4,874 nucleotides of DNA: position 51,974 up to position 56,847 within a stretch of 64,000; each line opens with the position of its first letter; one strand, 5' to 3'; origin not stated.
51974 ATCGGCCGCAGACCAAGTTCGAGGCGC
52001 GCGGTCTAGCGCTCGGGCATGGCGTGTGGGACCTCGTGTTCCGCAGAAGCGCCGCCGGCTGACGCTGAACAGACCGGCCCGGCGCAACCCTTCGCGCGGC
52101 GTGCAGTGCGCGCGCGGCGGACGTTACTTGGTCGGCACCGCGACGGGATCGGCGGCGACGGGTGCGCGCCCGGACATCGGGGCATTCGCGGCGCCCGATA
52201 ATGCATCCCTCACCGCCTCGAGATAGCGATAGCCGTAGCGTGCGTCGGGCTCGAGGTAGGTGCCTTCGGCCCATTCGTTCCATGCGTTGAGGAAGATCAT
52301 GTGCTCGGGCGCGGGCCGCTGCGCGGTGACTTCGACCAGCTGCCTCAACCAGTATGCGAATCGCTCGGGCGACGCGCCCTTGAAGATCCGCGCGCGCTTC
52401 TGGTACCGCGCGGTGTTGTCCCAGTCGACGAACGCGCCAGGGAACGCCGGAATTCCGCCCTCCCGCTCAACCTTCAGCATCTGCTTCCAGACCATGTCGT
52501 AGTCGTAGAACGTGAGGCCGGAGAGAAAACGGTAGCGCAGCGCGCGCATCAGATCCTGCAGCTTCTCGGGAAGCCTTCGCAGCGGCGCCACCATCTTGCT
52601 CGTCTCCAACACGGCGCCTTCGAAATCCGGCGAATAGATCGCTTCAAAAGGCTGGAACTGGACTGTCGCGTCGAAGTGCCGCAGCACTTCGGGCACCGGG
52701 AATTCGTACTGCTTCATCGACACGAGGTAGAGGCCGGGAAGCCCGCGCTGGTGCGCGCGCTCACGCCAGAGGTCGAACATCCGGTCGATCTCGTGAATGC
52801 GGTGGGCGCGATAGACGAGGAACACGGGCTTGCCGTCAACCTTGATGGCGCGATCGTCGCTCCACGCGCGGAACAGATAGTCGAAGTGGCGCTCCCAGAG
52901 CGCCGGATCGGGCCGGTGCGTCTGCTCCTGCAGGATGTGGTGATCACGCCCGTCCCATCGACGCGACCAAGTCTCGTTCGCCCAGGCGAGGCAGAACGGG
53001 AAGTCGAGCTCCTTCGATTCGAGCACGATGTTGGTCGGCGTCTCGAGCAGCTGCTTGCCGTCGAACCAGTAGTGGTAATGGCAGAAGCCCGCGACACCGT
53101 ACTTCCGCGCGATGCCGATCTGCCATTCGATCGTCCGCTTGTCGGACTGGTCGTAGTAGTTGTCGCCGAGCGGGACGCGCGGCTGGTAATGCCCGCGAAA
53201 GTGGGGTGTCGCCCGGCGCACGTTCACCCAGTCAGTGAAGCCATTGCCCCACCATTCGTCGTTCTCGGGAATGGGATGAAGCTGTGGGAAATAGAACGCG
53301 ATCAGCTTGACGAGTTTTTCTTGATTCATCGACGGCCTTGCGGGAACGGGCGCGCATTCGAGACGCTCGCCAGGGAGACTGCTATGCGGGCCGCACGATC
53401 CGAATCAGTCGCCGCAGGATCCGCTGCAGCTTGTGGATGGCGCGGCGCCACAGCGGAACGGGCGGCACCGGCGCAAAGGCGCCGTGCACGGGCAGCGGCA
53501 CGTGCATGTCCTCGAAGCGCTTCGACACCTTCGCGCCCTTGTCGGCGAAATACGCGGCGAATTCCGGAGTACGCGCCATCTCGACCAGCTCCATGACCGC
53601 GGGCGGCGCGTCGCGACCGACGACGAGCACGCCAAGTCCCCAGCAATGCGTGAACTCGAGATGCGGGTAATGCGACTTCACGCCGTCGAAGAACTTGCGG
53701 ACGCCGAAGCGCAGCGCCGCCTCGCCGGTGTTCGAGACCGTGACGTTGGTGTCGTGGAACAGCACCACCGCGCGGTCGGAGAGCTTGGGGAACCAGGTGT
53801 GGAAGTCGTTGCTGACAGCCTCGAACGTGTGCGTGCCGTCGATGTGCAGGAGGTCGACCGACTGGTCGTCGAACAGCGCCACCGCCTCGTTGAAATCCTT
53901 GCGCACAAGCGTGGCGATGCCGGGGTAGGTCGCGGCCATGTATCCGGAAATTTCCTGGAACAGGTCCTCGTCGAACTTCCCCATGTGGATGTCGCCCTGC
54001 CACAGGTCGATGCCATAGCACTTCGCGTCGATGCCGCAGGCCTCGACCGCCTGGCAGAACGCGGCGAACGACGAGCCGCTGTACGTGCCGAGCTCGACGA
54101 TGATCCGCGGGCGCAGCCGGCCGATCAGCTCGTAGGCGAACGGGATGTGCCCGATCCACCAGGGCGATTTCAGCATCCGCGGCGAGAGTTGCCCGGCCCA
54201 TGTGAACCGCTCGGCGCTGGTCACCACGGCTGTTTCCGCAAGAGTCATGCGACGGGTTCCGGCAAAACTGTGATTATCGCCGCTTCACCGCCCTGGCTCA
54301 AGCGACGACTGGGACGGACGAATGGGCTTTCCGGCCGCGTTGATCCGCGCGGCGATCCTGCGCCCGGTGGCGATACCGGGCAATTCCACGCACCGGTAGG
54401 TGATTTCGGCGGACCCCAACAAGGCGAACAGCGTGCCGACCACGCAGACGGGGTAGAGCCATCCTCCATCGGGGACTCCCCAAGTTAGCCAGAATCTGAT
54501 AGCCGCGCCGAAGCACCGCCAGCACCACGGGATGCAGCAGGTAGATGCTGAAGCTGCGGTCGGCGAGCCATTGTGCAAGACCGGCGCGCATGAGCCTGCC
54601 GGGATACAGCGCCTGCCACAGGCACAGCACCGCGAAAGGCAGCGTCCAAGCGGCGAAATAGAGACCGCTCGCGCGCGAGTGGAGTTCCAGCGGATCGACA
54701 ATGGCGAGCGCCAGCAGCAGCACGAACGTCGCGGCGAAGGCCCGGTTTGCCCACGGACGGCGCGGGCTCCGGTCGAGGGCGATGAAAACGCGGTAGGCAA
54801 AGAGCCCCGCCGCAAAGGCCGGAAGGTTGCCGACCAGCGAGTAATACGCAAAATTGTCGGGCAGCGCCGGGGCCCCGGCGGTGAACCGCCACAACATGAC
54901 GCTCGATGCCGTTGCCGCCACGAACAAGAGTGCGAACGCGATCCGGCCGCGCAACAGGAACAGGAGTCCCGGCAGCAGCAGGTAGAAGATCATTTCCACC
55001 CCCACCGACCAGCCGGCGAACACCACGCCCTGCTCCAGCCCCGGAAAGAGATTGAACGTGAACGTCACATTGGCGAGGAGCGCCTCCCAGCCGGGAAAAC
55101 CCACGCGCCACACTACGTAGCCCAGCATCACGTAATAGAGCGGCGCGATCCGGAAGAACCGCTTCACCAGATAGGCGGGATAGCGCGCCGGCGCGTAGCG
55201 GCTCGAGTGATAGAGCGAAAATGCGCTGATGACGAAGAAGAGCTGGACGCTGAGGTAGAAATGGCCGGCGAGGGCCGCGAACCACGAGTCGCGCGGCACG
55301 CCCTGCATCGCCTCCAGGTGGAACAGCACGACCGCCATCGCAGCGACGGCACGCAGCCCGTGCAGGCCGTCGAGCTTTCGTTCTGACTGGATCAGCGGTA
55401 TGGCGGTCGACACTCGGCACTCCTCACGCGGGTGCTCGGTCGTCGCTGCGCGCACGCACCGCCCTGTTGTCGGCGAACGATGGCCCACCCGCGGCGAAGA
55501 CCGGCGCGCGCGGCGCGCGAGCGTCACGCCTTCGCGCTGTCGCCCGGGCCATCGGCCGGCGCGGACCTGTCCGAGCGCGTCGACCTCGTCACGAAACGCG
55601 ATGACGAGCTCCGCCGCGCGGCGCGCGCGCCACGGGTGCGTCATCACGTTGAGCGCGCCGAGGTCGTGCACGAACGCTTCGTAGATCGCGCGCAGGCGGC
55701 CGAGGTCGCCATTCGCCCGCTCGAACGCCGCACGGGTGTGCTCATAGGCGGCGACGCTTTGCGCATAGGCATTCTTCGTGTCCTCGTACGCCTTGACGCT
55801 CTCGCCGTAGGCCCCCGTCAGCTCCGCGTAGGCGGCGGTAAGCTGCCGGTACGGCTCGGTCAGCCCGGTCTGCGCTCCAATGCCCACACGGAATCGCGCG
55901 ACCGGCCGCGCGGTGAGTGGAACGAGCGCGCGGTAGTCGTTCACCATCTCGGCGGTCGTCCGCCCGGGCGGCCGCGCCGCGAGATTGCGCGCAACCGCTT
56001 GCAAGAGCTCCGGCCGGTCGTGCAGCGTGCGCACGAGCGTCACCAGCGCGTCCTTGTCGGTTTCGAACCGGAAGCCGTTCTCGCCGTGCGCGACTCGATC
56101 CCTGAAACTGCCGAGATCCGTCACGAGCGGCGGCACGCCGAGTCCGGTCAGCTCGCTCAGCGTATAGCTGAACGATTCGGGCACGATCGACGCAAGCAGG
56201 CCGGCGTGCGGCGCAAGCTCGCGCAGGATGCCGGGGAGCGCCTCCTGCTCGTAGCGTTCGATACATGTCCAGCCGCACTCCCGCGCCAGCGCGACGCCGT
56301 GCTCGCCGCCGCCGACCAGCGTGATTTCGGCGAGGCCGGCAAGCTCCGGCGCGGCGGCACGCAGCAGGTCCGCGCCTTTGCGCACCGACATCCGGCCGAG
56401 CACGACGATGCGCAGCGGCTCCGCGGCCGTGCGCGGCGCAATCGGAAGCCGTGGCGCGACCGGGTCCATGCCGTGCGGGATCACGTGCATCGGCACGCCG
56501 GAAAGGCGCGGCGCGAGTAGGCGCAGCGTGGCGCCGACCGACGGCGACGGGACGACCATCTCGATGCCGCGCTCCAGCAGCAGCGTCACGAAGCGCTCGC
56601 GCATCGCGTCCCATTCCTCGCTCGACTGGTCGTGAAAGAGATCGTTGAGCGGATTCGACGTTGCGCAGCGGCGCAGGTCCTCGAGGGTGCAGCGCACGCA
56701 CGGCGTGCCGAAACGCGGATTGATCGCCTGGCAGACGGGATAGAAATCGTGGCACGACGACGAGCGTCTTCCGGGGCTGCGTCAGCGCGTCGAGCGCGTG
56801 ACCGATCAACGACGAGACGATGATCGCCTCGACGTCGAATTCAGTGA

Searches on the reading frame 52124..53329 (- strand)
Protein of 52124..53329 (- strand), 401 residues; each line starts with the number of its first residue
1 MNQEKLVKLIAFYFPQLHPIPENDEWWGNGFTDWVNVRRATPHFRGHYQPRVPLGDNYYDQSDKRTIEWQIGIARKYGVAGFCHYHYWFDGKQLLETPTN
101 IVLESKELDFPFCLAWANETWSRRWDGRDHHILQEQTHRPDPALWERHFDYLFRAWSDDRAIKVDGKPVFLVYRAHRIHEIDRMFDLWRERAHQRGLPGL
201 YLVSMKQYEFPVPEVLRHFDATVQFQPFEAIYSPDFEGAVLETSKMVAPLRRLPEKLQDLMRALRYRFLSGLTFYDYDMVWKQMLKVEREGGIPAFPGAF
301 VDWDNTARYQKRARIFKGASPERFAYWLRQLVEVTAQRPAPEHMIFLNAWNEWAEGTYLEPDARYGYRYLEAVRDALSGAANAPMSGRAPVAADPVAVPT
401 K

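Call 56: search_protein_families(library=pfam, proteins=[window:52124-53329:-], max_evalue=0.00001)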
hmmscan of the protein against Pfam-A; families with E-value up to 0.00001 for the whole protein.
window:52124-53329:- (401 aa): 1 family
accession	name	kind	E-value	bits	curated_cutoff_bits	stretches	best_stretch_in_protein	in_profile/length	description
PF14307.12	Glyco_tran_WbsX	-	9.1e-129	430.3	25.1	1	9-373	1-350/350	Glycosyltransferase WbsX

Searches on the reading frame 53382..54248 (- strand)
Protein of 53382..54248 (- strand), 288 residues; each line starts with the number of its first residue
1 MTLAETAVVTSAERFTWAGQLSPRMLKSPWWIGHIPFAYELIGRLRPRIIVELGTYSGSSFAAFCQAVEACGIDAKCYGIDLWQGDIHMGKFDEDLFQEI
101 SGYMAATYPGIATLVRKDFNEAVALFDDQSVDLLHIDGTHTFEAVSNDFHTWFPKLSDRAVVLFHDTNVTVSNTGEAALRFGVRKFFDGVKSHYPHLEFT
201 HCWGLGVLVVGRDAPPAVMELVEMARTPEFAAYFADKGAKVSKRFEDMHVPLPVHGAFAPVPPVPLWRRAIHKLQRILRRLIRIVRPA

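Call 56: search_protein_families(library=pfam, proteins=[window:53382-54248:-], max_evalue=0.00001)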
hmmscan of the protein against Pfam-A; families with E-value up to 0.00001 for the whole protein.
window:53382-54248:- (288 aa): 1 family
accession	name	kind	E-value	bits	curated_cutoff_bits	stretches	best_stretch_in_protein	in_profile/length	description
PF13578.12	Methyltransf_24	-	5.4e-26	92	26.3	1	51-167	1-105/105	Methyltransferase domain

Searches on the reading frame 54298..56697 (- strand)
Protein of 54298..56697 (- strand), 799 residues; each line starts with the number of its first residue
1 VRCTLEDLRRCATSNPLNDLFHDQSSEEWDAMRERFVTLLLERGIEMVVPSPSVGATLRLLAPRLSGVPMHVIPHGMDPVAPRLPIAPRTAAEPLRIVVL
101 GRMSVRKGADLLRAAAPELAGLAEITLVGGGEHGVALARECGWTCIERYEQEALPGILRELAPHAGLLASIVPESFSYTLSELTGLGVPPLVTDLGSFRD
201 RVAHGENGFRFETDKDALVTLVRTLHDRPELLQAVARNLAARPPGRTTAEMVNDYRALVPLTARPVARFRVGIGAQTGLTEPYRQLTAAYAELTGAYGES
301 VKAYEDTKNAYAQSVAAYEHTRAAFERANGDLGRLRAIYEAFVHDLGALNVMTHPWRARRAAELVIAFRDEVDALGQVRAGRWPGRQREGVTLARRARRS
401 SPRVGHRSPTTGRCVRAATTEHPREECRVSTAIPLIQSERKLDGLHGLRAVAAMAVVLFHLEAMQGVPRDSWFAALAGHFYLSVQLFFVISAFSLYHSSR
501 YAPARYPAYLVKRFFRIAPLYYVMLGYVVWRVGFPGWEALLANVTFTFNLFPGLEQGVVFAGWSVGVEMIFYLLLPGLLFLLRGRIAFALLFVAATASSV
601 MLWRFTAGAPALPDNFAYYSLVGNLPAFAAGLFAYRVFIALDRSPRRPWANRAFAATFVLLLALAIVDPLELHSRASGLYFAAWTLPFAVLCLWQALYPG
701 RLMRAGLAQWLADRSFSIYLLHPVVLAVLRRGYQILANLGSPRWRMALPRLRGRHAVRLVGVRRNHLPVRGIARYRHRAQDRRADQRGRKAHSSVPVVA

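Call 56: search_protein_families(library=pfam, proteins=[window:54298-56697:-], max_evalue=0.00001)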
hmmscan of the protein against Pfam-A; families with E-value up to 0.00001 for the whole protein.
window:54298-56697:- (799 aa): 3 families
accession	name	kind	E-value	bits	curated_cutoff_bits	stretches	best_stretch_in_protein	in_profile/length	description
PF01757.29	Acyl_transf_3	-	2.7e-27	96.2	31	1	444-736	3-300/326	Acyltransferase domain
PF13692.12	Glyco_trans_1_4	-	2.1e-08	35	27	1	96-225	3-139/142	Glycosyl transferases group 1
PF00534.26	Glycos_transf_1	-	4.7e-07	29.9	26.4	1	93-238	14-168/172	Glycosyl transferases group 1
